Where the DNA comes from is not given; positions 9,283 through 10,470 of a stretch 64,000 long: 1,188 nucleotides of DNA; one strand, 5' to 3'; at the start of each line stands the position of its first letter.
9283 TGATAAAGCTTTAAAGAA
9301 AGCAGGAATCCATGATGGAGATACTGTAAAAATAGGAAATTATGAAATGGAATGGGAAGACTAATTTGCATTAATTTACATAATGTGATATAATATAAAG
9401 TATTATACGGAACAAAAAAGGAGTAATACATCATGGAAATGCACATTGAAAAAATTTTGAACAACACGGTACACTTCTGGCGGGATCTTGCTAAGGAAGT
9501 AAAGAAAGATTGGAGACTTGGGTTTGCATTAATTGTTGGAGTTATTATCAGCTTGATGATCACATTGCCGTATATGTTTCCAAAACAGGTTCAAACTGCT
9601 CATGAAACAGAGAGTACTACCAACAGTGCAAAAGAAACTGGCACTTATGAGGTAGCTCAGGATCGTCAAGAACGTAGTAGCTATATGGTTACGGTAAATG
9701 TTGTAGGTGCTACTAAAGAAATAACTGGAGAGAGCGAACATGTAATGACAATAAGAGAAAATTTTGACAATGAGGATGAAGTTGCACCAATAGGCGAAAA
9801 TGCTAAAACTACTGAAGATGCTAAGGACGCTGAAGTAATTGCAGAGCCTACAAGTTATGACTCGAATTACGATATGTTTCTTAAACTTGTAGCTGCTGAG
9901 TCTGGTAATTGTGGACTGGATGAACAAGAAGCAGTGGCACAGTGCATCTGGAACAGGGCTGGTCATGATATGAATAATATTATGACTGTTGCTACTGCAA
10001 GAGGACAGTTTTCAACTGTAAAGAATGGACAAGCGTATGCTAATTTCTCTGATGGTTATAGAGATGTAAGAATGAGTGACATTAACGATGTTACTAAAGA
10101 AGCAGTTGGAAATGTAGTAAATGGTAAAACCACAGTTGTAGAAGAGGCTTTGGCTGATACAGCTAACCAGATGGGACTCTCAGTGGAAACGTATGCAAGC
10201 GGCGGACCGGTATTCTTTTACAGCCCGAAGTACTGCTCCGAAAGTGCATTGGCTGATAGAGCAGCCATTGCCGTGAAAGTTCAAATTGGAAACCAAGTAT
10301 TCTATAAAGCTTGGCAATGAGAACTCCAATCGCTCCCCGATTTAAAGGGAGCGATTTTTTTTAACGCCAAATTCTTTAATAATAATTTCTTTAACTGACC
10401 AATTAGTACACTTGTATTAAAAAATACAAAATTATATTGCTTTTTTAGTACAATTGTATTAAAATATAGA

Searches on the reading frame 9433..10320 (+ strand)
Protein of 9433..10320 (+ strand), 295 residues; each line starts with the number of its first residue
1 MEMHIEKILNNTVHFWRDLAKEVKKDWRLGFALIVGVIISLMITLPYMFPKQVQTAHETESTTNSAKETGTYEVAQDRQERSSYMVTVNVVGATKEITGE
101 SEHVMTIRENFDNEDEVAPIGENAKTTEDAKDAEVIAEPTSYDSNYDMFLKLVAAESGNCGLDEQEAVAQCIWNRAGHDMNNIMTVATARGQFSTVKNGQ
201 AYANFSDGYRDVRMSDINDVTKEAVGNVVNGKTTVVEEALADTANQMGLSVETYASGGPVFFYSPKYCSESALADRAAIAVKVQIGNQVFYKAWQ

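Call 67: search_protein_families(library=pfam, proteins=[window:9433-10320:+], max_evalue=0.01)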
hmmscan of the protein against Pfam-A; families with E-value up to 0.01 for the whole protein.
window:9433-10320:+ (295 aa): 1 family
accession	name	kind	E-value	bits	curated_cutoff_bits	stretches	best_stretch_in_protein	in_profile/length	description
PF07486.17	Hydrolase_2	-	3.3e-07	31.3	27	1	164-291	6-100/100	Cell Wall Hydrolase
